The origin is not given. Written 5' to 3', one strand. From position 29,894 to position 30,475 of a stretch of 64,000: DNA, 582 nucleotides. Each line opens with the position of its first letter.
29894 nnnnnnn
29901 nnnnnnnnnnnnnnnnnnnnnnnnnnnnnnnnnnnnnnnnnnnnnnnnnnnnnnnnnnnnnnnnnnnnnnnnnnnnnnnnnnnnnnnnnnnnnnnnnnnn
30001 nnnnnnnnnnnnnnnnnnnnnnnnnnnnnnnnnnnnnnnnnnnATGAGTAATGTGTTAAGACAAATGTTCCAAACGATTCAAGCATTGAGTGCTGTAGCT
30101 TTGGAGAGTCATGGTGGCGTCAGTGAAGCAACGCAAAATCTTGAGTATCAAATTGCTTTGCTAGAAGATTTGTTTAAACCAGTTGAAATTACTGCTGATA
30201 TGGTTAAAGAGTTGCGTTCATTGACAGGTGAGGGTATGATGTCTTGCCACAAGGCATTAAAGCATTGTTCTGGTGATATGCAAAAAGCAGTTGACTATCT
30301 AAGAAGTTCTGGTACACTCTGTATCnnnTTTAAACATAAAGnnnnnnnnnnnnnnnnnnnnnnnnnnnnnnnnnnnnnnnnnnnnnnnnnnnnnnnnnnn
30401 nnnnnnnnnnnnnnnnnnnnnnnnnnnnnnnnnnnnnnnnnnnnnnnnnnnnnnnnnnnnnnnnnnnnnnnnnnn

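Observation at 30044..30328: Phage early protein carrying a close copy of the EF-Ts N-terminal (EF-Tu-contacting) domain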

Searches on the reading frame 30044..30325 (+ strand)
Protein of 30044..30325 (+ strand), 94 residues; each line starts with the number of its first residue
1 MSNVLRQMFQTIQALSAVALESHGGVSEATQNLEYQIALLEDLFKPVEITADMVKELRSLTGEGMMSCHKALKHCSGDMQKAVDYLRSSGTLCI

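Call 3: search_protein_families(library=pfam, proteins=[window:30044-30325:+], max_evalue=1)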
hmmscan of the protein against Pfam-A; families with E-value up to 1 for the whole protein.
window:30044-30325:+ (94 aa): 5 families
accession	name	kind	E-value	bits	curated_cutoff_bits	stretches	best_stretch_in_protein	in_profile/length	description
PF25025.1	EF-Ts_N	-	0.00031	21.1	33.2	1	52-88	15-52/60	Elongation factor Ts, mitochondrial, N-terminal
PF22566.2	UBA_8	-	0.014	15.5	26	1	52-84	5-37/46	UBA-like domain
PF00627.37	UBA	-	0.065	13.6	22.4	1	68-86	19-37/37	UBA/TS-N domain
PF08938.16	HBS1_N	-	0.12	13.3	26.4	1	49-89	29-71/78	HBS1 N-terminus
PF07167.19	PhaC_N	-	0.17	12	23.7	1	3-89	17-104/173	Poly-beta-hydroxybutyrate polymerase (PhaC) N-terminus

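Call 5: search_solved_structures(query=window:30044-30325:+, max_evalue=10, show_alignments=3)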
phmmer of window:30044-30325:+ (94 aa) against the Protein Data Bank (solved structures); distinct sequences matched with E-value up to 10: 9.
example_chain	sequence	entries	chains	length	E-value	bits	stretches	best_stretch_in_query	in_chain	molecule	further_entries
1efu_B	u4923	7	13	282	3e-10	43.6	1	48-92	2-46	ELONGATION FACTOR TS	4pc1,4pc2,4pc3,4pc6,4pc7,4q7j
3mmp_A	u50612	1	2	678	2.1e-09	40.9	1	47-92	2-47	Elongation factor Tu 2, Elongation factor Ts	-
4r71_A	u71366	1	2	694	2.1e-09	40.8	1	47-92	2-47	Elongation factor Ts, Elongation factor Tu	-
3agp_A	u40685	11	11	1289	8e-09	39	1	47-92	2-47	Elongation factor Ts, Elongation factor Tu, LINKER, Q beta replicase | Elongation factor Ts, Elongation factor Tu 1, LINKER, Q beta replicase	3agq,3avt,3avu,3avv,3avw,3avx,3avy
7vmx_A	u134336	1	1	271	3.7e-06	30.5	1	49-91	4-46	Elongation factor Ts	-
1aip_C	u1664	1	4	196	0.00062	23.4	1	52-92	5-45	ELONGATION FACTOR TS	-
2cp9_A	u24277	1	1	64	0.0044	20.7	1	52-87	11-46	Elongation factor Ts, mitochondrial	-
1xb2_B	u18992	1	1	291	0.02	18.6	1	52-87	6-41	Elongation factor Ts, mitochondrial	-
1wj7_A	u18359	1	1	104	0.041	17.6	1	52-87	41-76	Hypothetical protein (RSGI RUH-015)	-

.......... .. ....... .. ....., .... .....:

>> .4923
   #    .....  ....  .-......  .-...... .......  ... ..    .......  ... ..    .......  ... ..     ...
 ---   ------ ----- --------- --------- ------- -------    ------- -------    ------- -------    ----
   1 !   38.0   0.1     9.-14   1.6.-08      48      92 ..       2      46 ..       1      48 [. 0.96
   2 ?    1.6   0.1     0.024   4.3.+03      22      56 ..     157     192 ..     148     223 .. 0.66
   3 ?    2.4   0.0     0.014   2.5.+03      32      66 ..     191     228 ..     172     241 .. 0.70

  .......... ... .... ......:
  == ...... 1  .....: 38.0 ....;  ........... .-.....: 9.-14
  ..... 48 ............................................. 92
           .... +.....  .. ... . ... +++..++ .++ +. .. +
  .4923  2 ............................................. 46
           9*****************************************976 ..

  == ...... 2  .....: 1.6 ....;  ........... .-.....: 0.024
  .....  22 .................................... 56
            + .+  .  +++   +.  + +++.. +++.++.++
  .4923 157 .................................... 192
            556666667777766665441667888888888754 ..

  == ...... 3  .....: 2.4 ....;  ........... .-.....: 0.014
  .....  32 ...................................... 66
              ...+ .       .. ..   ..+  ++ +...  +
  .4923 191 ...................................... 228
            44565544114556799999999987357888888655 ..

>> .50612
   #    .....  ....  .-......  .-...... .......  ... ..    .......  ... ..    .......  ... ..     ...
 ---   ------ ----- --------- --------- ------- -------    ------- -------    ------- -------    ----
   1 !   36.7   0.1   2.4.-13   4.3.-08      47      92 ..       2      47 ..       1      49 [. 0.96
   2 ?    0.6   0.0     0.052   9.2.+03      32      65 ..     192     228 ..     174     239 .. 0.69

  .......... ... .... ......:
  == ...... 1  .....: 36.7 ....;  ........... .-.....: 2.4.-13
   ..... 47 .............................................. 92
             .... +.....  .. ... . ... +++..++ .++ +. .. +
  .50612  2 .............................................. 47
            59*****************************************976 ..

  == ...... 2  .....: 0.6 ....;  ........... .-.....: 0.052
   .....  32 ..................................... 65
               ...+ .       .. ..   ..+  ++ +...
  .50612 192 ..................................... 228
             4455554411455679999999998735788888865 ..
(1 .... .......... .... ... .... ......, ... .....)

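Call 6: search_dna_similar(query=window:30044-30325:+, collection=phages, mode=protein, max_evalue=0.01, max_rows=40)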
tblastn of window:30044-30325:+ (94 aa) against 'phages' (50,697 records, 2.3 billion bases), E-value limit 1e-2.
Records with a match: 10; places in all: 10; records where one place covers at least 80% of the query: 0.
Best place of each record, by identity: 60-80% 3; <60% 7.
By first word of the organism name: Acinetobacter 2; Bacteriophage 2; Salmonella 1; Pseudomonas 1; Enterococcus 1; Listeria 1; Staphylococcus 1; uncultured 1.
By host as written in the record: - 5; Homo sapiens 1; Pseudomonas aeruginosa 1; Enterococcus faecalis 1; Listeria monocytogenes 1; Staphylococcus aureus 1.
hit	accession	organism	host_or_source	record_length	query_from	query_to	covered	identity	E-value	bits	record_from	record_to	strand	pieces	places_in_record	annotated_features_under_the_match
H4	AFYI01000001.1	Salmonella enterica subsp. enterica serovar Infantis str. ...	Homo sapiens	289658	36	92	61%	50.9%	3e-10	60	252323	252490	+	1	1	translation elongation factor Ts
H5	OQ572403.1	Pseudomonas phage Y1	Pseudomonas aeruginosa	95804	38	87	53%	54.0%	7e-8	54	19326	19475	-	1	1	record has no annotation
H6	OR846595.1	Enterococcus phage Efs 1-1-1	Enterococcus faecalis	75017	48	90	46%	60.5%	2e-8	55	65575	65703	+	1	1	record has no annotation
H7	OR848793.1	Listeria phage LM 4-14-1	Listeria monocytogenes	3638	48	90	46%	60.5%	9e-8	53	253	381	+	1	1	record has no annotation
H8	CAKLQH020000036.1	Acinetobacter phage MD-2021a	not known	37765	49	90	45%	59.5%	8e-7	50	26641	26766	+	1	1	tsf: elongation factor Ts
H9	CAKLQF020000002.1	Acinetobacter phage MD-2021a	not known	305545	49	90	45%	59.5%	8e-7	50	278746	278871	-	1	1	tsf: elongation factor Ts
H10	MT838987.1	Bacteriophage sp.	human fecal samples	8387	49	90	45%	57.1%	2e-7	52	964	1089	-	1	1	record has no annotation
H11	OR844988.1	Staphylococcus phage SA 1306 Kay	Staphylococcus aureus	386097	49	87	41%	61.5%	1e-8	56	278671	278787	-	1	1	record has no annotation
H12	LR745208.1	uncultured phage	metagenomic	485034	33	82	53%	38.5%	1e-3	42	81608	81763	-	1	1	record has no annotation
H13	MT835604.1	Bacteriophage sp.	human fecal samples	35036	54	90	39%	48.6%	4e-3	40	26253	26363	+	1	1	record has no annotation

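Call 7: find_homologous_proteins(query=window:30044-30325:+, max_evalue=0.001)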
Query window:30044-30325:+ (94 aa): 10 proteins with E <= 0.001 among 11 candidates.
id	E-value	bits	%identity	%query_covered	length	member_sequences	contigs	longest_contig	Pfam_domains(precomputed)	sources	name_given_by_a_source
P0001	1.1e-53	196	100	100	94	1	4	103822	-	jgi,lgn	jgi:hypothetical protein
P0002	1.5e-32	129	66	100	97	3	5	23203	PF25025.1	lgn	-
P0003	1.8e-31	126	70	97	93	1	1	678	-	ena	-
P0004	5.8e-30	121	66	96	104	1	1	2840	PF25025.1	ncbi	ncbi:Elongation factor Ts [compost metagenome]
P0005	9.8e-28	114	66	88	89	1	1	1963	-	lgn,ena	-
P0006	1.8e-25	106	61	94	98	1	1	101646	-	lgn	-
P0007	8.4e-22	95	57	94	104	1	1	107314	-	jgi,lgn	jgi:hypothetical protein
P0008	3.0e-20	90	57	96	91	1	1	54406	PF25025.1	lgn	-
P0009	9.3e-18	82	49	91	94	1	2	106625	-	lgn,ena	-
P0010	2.1e-14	71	66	56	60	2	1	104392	-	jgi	jgi:elongation factor Ts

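Call 10: get_annotated_region(hit=H5, flank=4000)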
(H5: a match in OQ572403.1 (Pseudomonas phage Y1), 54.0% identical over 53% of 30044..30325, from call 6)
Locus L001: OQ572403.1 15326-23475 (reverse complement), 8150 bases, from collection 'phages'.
description: UNVERIFIED: Pseudomonas phage Y1, complete genome.
organism: Pseudomonas phage Y1 (NCBI taxid 3038346)
taxonomy: Viruses
host: Pseudomonas aeruginosa; source: -; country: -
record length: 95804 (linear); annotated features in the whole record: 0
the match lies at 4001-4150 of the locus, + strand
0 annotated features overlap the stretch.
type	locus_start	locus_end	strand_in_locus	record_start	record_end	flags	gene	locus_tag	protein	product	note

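Call 13: find_encoding_contigs(protein=P0001, flank=10000, max_places=4)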
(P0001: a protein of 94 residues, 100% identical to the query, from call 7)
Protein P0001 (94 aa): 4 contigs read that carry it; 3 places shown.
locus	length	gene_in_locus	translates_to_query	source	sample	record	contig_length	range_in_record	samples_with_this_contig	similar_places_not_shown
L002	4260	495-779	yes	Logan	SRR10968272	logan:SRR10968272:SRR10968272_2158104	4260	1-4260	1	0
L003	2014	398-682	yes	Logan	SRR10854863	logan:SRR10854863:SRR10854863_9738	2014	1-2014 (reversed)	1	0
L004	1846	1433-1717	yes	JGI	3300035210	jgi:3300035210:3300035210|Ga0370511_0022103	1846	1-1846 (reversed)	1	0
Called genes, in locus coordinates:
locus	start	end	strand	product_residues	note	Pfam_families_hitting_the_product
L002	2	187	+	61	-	?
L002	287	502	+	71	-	-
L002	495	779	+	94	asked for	-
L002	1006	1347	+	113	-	-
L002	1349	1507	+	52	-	-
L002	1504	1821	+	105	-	-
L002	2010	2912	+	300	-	PF01145:Band_7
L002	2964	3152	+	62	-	-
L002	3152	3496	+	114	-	-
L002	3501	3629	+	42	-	-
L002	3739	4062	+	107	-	-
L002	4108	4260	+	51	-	?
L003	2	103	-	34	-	?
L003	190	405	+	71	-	-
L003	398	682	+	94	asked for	-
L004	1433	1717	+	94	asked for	-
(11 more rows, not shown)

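Call 14: search_protein_families(library=phrogs, proteins=[window:30044-30325:+], max_evalue=0.001)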
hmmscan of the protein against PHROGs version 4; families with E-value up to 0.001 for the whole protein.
window:30044-30325:+ (94 aa): 0 families

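Call 18: find_encoding_contigs(protein=P0006, flank=6000, max_places=2)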
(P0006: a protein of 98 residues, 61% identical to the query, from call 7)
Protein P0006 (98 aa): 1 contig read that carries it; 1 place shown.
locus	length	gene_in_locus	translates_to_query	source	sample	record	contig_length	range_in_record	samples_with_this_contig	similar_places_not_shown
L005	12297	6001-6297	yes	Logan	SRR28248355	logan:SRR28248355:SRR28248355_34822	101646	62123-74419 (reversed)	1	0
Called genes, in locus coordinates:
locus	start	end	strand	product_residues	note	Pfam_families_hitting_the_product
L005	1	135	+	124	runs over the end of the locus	-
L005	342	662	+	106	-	-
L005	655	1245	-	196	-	-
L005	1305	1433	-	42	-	-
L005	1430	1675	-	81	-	-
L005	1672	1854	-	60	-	-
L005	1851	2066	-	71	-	-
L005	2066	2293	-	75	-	-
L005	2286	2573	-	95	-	-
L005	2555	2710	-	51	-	-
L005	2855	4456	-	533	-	PF00580:UvrD-helicase, PF13245:AAA_19 (weak), PF01443:Viral_helicase1 (faint), PF13361:UvrD_C, PF13538:UvrD_C_2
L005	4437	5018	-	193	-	-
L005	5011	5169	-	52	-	-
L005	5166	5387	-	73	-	-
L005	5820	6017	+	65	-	-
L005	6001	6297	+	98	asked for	-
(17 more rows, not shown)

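Call 19: find_encoding_contigs(protein=P0007, flank=6000, max_places=2)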
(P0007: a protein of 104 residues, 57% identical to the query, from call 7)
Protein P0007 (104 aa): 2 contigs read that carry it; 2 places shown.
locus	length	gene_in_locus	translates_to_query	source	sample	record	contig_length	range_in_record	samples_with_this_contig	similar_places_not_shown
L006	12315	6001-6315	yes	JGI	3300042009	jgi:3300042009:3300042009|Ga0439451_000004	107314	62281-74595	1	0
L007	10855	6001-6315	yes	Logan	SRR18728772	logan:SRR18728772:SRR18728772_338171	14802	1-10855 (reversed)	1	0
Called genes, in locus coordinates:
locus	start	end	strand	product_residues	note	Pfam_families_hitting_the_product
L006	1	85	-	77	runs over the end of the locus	-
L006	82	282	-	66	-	-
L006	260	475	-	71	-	-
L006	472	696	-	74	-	-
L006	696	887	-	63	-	-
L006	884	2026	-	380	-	PF21189:PHA02142, PF09414:RNA_ligase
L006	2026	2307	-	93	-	-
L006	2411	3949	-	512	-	PF00580:UvrD-helicase, PF13245:AAA_19 (weak), PF01443:Viral_helicase1 (faint), PF13361:UvrD_C, PF13538:UvrD_C_2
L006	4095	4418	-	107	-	-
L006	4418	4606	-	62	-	-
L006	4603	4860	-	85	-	-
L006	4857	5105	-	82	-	-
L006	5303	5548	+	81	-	-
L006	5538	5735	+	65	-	-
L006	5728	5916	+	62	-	-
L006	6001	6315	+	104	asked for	-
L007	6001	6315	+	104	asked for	-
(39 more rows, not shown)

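Call 20: find_encoding_contigs(protein=P0009, flank=6000, max_places=2)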
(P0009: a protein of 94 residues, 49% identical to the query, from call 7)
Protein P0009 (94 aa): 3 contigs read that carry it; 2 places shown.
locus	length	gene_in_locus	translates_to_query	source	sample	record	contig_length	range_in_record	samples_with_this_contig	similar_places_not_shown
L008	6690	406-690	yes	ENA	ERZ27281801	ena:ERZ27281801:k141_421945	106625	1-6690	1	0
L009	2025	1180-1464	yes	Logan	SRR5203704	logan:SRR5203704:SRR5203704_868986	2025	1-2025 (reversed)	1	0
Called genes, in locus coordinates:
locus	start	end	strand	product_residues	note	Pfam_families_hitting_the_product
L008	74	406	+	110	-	-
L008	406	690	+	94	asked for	-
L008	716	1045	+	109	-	-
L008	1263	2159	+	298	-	PF01145:Band_7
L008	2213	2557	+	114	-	-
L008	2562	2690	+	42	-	-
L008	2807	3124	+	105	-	-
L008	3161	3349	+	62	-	-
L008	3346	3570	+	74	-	-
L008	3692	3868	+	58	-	-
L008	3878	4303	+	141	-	-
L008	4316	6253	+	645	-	PF01807:Zn_ribbon_DnaG, PF13155:Toprim_2 (weak), PF03796:DnaB_C (weak), PF06745:ATPase (faint), PF13481:AAA_25 (weak)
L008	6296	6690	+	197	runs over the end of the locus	-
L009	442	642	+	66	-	-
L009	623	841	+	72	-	-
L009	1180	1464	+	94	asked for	-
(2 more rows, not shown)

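Call 24: find_homologous_proteins(query=A1, max_evalue=0.001)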
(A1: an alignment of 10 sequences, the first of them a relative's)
Query A1 (10 sequences) (94 aa, profile of the alignment): 1147 proteins with E <= 0.001 among 5937 candidates; the best 120 are listed.
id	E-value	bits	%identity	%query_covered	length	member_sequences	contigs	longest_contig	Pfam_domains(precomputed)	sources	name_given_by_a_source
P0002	9.0e-45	168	66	100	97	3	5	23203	PF25025.1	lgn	-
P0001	2.3e-44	167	100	100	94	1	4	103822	-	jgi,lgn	jgi:hypothetical protein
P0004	3.2e-44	167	66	96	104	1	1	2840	PF25025.1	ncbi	ncbi:Elongation factor Ts [compost metagenome]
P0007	3.9e-42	160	57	94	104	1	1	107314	-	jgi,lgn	jgi:hypothetical protein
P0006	7.7e-42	159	61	94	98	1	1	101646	-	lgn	-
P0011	8.0e-38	146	53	91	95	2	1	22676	-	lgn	-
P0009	1.8e-37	145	49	91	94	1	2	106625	-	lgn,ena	-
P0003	2.4e-37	145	70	97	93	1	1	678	-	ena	-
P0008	1.6e-36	142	57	96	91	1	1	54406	PF25025.1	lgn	-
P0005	3.0e-36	141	66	88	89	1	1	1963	-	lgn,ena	-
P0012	1.7e-35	139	58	96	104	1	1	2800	-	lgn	-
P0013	1.6e-33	132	55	94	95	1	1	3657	-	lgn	-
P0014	1.7e-33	132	52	97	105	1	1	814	-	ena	-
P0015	4.1e-33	131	52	99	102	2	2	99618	-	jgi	jgi:hypothetical protein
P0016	9.1e-33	130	58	94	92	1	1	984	-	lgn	-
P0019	4.2e-30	121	51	99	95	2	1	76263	-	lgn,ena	-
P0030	1.6e-20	91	47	97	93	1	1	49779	-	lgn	-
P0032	1.8e-19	87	45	94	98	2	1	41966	-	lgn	-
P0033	2.2e-19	87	38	95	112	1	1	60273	-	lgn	-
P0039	6.1e-18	82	37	96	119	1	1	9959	PF25025.1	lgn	-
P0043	1.0e-15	75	36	93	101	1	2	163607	-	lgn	-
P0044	2.1e-15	74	37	94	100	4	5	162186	-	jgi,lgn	jgi:hypothetical protein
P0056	1.8e-13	68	67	46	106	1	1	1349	PF25025.1,PF00889.26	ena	-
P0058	2.7e-13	68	63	44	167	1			PF25025.1,PF00889.26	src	-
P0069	5.5e-13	67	67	45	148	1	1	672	PF25025.1,PF00889.26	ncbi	-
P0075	6.8e-13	66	69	45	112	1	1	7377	PF25025.1,PF00889.26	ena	-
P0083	7.8e-13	66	62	48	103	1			PF25025.1,PF00889.26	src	-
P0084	7.8e-13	66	69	45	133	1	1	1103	PF25025.1,PF00889.26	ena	-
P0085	7.8e-13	66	74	40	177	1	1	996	PF25025.1,PF00889.26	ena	-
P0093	9.8e-13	66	69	45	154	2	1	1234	PF25025.1,PF00889.26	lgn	-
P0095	1.1e-12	66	72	41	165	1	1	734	PF25025.1,PF00889.26,PF02769.28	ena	-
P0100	1.2e-12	66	67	45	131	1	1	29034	PF25025.1,PF00889.26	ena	-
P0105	1.4e-12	65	64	45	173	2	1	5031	PF25025.1,PF00889.26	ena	-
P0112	1.6e-12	65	67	45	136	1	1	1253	PF25025.1,PF00889.26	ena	-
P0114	1.7e-12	65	60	45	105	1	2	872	PF25025.1,PF00889.26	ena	-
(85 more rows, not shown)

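Call 31: find_encoding_contigs(protein=P0044, flank=6000, max_places=2)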
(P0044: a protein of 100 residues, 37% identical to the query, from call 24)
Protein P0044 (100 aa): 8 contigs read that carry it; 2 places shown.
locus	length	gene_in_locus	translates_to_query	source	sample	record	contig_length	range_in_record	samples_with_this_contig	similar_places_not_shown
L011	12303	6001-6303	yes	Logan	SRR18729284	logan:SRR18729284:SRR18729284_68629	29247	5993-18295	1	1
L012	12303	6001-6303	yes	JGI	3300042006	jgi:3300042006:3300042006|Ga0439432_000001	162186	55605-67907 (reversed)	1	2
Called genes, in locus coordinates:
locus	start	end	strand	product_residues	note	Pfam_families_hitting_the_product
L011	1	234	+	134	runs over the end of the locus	-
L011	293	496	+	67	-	-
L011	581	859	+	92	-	-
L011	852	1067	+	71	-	-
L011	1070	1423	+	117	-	-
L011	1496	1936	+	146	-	-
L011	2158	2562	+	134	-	-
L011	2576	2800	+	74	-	-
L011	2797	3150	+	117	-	-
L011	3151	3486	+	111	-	PF04448:DUF551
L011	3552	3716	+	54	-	-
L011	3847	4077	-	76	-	-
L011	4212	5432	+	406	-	PF01139:RtcB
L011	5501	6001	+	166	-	-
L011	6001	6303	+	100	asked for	-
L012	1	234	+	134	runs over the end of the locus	-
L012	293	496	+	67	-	-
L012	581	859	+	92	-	-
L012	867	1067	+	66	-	-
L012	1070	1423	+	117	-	-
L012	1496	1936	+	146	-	-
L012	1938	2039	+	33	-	-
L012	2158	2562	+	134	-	-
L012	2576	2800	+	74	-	-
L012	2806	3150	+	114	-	-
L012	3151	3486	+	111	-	PF04448:DUF551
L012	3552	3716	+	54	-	-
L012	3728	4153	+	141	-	-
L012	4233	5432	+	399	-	PF01139:RtcB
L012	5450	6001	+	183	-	-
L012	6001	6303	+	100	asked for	-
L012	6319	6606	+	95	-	-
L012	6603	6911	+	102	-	-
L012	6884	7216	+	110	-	-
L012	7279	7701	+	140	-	-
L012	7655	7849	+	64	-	-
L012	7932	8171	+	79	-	-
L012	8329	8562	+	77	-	-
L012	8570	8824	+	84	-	-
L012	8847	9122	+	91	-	-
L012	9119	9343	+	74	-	-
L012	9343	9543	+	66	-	-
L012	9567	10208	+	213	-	-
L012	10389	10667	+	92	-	-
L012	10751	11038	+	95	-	-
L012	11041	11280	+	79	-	-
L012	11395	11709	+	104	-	-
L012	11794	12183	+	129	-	-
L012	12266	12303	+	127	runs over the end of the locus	-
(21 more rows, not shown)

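Call 32: find_encoding_contigs(protein=P0033, flank=6000, max_places=1)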
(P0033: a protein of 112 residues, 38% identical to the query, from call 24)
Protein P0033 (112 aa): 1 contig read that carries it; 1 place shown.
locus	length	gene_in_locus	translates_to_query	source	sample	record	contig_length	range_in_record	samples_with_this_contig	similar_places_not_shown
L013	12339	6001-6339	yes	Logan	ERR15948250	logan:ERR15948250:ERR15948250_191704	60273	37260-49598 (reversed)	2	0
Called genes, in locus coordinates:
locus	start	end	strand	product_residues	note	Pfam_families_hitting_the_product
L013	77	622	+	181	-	-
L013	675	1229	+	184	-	-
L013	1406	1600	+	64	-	-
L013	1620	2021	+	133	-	-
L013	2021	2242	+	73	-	-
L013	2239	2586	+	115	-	-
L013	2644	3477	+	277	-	PF12146:Hydrolase_4 (weak), PF00561:Abhydrolase_1, PF12697:Abhydrolase_6, PF00561:Abhydrolase_1 (weak)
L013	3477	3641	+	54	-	-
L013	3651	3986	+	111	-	PF04448:DUF551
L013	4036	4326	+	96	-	-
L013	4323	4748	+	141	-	-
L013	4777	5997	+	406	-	PF01139:RtcB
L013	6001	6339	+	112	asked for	-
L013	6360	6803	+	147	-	PF01242:PTPS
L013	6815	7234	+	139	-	-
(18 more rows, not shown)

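Call 33: find_related_loci(query=A2, collection=viral_contigs, flank=8000)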
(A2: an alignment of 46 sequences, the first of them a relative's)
Query A2 (94 aa) in viral_contigs; peptide patterns used: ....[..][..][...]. (x = any residue, [..] = any of these).
28 stretches matched a pattern; 8 encode a relative of the query (tblastn E <= 1e-3); 8 distinct loci.
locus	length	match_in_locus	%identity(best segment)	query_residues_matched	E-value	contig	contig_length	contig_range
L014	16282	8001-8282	66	1-94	7e-40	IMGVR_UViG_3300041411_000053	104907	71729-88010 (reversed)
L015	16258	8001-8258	53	7-92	3e-27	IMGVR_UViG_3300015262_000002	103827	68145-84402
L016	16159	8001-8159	66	40-92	9e-21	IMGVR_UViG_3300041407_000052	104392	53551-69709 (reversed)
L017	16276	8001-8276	35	4-90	5e-12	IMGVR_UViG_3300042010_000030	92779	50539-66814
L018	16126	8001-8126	50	49-90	6e-9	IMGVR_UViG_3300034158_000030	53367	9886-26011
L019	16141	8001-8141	41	20-70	2e-5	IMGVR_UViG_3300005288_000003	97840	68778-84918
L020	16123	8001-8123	41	48-86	4e-4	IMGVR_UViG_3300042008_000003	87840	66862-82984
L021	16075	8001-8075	56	48-72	4e-4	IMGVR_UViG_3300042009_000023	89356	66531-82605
